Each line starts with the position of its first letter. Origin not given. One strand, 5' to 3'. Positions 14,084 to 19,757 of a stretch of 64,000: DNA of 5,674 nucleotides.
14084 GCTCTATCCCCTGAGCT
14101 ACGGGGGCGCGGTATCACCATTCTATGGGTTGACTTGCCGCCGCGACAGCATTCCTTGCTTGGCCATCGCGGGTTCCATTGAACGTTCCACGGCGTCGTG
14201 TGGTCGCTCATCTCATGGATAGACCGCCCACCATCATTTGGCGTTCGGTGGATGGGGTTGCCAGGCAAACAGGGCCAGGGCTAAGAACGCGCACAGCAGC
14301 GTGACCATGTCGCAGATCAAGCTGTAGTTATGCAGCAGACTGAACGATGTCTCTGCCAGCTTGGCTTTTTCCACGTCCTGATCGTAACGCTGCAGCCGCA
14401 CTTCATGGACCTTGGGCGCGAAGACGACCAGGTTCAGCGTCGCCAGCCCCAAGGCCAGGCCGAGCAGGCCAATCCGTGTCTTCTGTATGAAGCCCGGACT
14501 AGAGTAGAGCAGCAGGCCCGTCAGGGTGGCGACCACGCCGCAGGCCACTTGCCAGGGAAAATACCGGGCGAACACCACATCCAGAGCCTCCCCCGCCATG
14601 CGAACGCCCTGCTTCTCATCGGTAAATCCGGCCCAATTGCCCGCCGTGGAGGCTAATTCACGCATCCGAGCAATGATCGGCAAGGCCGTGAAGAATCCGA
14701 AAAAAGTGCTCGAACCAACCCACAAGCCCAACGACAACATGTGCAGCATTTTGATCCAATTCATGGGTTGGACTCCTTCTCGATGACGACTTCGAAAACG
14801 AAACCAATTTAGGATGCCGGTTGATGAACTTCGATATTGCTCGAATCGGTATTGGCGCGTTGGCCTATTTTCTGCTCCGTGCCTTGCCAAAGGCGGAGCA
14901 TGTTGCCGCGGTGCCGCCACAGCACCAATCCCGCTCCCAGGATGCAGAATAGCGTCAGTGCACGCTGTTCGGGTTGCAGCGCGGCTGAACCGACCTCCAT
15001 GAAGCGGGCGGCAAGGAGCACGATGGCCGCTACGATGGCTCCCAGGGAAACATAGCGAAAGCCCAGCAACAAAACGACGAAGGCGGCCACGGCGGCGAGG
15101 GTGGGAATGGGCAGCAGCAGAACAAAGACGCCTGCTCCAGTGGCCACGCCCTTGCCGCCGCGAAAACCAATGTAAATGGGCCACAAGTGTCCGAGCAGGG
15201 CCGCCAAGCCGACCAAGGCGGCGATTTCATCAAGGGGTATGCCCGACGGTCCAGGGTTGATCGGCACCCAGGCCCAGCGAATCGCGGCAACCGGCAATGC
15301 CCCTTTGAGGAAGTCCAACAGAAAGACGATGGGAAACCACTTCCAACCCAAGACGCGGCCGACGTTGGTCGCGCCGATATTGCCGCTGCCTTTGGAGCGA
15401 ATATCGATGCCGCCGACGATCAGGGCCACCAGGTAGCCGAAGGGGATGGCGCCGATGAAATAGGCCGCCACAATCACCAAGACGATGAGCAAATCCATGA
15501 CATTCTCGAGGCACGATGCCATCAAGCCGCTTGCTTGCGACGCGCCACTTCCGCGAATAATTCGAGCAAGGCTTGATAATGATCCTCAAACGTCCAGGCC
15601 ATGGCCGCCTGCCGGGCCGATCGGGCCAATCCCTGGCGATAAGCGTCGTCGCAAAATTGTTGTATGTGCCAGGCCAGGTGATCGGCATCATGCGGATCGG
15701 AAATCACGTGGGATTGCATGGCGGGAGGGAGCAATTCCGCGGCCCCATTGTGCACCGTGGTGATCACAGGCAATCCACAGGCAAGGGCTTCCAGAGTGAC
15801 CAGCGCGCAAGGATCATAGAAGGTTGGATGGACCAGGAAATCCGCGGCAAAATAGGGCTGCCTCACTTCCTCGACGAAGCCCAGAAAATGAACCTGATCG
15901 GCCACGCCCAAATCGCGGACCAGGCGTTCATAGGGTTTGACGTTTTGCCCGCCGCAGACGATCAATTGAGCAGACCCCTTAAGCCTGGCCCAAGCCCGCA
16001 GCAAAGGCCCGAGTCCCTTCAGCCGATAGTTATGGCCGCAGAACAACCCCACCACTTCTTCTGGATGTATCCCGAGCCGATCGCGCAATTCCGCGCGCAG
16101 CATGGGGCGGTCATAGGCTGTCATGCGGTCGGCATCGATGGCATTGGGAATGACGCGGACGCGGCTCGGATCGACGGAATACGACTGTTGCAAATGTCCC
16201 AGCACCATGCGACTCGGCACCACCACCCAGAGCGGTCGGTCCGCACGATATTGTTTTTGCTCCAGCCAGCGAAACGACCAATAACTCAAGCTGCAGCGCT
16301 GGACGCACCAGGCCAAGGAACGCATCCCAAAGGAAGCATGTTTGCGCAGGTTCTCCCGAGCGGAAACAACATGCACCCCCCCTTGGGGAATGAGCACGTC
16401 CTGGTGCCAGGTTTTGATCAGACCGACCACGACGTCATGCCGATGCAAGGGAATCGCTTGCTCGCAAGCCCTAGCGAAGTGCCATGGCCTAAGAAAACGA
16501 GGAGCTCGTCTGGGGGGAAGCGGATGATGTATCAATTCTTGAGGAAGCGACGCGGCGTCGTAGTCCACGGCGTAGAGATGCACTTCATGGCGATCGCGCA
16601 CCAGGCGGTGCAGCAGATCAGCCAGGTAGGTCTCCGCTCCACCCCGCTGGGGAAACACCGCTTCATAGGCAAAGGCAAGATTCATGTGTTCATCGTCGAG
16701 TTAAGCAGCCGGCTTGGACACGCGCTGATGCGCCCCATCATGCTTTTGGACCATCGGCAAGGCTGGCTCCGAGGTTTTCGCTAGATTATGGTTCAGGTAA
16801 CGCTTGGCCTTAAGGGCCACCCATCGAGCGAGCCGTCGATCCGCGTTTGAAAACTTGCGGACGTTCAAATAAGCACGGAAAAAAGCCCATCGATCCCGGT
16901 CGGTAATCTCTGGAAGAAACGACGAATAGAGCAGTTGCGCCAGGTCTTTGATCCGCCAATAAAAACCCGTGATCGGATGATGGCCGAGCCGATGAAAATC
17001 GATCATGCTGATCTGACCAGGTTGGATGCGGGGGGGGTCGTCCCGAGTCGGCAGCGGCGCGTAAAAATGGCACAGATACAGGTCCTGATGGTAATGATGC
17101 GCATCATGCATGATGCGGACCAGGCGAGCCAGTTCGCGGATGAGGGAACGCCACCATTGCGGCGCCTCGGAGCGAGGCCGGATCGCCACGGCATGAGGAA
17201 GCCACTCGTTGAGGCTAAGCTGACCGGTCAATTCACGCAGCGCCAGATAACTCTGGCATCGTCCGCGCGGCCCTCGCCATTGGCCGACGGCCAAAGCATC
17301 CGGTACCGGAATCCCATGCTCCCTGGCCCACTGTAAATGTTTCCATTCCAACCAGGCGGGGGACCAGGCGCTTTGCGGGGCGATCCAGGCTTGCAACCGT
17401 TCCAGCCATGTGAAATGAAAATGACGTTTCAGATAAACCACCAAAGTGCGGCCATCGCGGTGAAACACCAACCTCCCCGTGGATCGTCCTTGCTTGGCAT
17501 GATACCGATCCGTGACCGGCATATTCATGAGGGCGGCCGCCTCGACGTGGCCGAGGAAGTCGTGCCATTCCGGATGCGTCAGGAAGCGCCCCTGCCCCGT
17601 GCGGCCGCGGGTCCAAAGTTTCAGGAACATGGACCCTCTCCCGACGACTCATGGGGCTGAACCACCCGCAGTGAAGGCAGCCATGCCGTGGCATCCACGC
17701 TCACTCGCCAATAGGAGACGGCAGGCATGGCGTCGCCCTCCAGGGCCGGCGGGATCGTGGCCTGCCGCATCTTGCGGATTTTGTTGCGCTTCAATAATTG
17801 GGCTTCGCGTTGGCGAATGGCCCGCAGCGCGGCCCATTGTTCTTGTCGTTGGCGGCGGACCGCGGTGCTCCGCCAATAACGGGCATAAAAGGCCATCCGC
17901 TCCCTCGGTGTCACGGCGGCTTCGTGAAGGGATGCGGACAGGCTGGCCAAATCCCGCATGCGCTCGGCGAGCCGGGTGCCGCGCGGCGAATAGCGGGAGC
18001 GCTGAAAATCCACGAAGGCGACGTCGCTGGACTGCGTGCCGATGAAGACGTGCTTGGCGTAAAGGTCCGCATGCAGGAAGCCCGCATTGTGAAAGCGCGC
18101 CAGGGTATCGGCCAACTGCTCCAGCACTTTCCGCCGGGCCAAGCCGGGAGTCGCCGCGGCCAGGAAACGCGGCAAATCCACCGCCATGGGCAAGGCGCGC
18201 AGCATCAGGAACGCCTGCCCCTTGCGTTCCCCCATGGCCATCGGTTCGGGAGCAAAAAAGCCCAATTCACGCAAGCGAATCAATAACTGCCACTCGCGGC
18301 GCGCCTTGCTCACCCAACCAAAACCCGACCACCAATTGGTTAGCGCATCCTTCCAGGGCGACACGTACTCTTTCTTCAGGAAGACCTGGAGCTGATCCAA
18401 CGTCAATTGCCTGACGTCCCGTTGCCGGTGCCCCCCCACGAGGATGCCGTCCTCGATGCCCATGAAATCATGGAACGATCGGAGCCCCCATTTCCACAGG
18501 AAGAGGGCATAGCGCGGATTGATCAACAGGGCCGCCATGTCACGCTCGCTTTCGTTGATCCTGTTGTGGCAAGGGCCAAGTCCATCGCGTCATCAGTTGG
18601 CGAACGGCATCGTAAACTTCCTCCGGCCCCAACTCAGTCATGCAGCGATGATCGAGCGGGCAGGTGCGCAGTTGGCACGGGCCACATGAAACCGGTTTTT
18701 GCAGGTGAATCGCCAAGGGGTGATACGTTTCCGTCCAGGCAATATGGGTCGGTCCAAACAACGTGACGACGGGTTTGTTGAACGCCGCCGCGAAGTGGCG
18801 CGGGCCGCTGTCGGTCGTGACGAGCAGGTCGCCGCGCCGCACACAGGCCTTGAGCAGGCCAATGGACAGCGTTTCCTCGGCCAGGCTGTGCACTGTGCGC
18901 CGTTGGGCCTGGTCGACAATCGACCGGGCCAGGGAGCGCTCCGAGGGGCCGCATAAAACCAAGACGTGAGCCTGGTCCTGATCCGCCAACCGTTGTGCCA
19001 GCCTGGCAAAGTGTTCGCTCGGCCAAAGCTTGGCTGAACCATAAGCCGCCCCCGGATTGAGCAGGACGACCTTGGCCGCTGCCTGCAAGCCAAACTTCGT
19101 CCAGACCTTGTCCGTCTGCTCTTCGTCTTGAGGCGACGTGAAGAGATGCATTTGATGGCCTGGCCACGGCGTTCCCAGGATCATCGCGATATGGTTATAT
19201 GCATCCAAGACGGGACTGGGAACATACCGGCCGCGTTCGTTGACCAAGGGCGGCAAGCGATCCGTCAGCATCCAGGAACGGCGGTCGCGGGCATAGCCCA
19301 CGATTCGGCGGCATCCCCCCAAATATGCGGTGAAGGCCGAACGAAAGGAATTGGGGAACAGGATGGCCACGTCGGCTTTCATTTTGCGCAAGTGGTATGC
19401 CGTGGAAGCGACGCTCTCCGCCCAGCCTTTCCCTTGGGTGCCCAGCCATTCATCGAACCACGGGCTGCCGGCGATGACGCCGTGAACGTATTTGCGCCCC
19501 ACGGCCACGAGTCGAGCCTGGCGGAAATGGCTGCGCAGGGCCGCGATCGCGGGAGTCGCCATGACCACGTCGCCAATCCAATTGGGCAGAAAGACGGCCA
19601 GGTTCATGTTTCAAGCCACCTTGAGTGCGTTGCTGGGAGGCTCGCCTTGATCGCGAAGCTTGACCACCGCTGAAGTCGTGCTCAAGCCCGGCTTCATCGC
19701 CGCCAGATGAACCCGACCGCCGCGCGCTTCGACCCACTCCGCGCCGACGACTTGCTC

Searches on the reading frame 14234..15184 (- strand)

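Call 80: search_protein_families(library=pfam, proteins=[window:14234-15184:-], max_evalue=0.0001)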
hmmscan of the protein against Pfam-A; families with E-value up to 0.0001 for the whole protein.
window:14234-15184:- (316 aa): 1 family
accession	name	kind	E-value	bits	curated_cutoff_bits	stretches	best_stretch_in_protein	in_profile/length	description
PF13664.11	DUF4149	-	9.3e-09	35.9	24.6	1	150-267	1-101/102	Domain of unknown function (DUF4149)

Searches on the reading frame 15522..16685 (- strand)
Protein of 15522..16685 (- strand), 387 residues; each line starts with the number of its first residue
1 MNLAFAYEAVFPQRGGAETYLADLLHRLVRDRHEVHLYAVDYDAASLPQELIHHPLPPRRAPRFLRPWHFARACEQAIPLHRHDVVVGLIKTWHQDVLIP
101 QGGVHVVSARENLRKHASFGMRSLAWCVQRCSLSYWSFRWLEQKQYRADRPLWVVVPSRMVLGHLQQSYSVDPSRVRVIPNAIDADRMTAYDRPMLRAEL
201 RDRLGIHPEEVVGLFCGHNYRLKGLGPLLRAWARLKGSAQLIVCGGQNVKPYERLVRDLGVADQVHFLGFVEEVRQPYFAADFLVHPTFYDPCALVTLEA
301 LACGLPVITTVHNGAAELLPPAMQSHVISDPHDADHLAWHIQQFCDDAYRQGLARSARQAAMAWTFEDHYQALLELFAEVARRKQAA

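Call 80: search_protein_families(library=pfam, proteins=[window:15522-16685:-], max_evalue=0.0001)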
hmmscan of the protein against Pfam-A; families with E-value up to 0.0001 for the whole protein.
window:15522-16685:- (387 aa): 5 families
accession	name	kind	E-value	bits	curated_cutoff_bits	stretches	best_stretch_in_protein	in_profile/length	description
PF00534.26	Glycos_transf_1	-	5.9e-26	91.5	26.4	1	198-357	3-169/172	Glycosyl transferases group 1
PF13692.12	Glyco_trans_1_4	-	3.2e-24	86.3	27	1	214-347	5-142/142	Glycosyl transferases group 1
PF13439.12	Glyco_transf_4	-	2.7e-17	63.8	28.5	1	15-187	2-170/170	Glycosyltransferase Family 4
PF13579.12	Glyco_trans_4_4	-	1.6e-08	35.5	29.7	1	15-181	1-157/158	Glycosyl transferase 4-like domain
PF20706.3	GT4-conflict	-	2.4e-05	24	26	1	220-329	209-334/385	Family 4 Glycosyltransferase in conflict systems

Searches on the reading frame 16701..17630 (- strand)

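Call 80: search_protein_families(library=pfam, proteins=[window:16701-17630:-], max_evalue=0.0001)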
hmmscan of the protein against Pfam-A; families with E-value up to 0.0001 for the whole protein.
window:16701-17630:- (309 aa): 1 family
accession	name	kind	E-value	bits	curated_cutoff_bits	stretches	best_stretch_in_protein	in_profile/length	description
PF06293.20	Kdo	-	1.5e-22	80.5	21.3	1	92-254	58-207/207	Lipopolysaccharide kinase (Kdo/WaaP) family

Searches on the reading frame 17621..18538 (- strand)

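Call 80: search_protein_families(library=pfam, proteins=[window:17621-18538:-], max_evalue=0.0001)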
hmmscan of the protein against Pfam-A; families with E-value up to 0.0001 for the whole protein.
window:17621-18538:- (305 aa): 2 families
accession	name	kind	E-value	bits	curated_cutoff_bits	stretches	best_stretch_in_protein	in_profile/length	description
PF06293.20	Kdo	-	2.9e-23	82.8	21.3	1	77-221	56-207/207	Lipopolysaccharide kinase (Kdo/WaaP) family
PF01636.29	APH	-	1e-05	25.9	23.2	0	76-152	34-110/239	Phosphotransferase enzyme family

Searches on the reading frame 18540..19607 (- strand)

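Call 80: search_protein_families(library=pfam, proteins=[window:18540-19607:-], max_evalue=0.0001)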
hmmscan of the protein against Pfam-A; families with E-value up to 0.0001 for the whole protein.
window:18540-19607:- (355 aa): 1 family
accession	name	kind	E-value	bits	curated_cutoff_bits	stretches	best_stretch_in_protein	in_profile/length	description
PF01075.23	Glyco_transf_9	-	1.1e-32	113.8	22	1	70-319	5-244/247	Glycosyltransferase family 9 (heptosyltransferase)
